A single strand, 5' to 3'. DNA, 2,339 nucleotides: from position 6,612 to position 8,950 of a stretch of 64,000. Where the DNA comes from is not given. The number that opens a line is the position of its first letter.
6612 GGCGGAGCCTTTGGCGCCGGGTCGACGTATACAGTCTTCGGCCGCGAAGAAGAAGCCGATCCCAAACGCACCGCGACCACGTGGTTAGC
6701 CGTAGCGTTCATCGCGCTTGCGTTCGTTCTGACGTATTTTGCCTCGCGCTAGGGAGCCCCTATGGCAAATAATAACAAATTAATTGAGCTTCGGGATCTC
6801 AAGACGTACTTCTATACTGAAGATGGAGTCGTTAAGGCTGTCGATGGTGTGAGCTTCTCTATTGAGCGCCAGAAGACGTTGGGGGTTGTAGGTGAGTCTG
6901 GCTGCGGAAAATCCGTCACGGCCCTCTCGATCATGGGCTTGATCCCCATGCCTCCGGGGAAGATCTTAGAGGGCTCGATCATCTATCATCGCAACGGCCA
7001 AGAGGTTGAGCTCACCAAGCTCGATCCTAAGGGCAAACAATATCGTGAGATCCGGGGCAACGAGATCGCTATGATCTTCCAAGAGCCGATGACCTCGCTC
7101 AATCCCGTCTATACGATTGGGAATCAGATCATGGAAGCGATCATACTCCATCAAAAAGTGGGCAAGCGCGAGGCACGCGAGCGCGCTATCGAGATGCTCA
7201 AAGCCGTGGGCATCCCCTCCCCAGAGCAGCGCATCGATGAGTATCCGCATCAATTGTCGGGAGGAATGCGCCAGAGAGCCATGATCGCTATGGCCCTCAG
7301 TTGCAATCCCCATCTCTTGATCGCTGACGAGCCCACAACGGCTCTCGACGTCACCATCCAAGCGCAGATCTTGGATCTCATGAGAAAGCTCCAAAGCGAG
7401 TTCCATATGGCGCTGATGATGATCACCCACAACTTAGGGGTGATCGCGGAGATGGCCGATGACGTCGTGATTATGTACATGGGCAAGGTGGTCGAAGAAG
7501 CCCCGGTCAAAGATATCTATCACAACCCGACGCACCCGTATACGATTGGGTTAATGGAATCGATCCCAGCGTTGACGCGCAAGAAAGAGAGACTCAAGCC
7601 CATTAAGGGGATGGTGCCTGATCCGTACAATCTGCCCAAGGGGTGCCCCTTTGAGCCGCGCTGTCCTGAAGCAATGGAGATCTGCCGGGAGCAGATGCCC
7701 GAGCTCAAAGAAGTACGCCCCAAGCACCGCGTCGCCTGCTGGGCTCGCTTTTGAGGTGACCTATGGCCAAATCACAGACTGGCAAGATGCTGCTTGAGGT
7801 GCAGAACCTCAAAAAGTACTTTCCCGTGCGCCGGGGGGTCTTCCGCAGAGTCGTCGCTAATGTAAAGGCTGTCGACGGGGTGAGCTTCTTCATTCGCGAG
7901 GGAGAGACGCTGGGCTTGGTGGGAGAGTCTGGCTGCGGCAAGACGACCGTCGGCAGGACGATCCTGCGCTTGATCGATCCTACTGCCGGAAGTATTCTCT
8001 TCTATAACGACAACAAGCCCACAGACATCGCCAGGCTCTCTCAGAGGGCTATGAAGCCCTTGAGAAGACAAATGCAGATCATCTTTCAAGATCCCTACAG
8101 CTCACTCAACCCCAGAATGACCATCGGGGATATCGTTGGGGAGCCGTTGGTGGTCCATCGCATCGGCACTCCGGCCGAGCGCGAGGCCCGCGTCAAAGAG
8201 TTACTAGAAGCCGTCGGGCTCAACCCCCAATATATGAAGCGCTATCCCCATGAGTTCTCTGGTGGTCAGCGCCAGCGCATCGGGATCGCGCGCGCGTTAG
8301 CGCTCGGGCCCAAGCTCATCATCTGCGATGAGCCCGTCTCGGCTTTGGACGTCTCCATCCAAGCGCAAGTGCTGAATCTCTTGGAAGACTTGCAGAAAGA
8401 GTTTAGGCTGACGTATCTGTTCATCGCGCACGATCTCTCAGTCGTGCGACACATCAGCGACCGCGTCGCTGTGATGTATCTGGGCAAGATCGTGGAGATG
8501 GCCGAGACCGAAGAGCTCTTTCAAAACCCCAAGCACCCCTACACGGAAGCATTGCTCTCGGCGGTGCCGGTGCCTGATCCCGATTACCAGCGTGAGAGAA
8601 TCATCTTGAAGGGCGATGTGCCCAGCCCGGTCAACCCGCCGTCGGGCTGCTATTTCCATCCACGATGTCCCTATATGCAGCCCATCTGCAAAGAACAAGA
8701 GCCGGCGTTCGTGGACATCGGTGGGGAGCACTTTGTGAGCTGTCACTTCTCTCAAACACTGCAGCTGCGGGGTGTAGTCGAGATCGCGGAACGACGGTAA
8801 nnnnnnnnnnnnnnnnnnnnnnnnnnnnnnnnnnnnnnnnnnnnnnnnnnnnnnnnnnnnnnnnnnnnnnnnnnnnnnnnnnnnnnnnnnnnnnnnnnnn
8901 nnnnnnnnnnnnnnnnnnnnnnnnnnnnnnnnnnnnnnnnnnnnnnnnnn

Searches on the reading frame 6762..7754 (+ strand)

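Call 15: search_protein_families(library=pfam, proteins=[window:6762-7754:+])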
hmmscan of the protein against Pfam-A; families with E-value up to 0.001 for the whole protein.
window:6762-7754:+ (330 aa): 3 families
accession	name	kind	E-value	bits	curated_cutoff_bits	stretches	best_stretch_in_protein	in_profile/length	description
PF00005.33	ABC_tran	-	3e-28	99.6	25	1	28-193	2-137/137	ABC transporter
PF08352.17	oligo_HPY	-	7.8e-24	84.3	27.1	1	244-308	1-65/65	Oligopeptide/dipeptide transporter, C-terminal region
PF13304.12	AAA_21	-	5e-05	23.9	27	1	148-228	221-303/304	AAA domain, putative AbiEii toxin, Type IV TA system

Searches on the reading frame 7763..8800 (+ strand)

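Call 15: search_protein_families(library=pfam, proteins=[window:7763-8800:+])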
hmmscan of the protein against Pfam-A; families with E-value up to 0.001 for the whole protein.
window:7763-8800:+ (345 aa): 4 families
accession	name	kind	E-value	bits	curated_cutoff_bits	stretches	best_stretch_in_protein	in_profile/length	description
PF00005.33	ABC_tran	-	2.5e-32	112.8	25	1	38-192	2-136/137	ABC transporter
PF08352.17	oligo_HPY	-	8.7e-22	77.7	27.1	1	244-309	1-65/65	Oligopeptide/dipeptide transporter, C-terminal region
PF13401.12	AAA_22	-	0.00011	22.9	27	0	52-95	10-56/130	AAA domain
PF13304.12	AAA_21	-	0.00039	21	27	0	159-212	232-288/304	AAA domain, putative AbiEii toxin, Type IV TA system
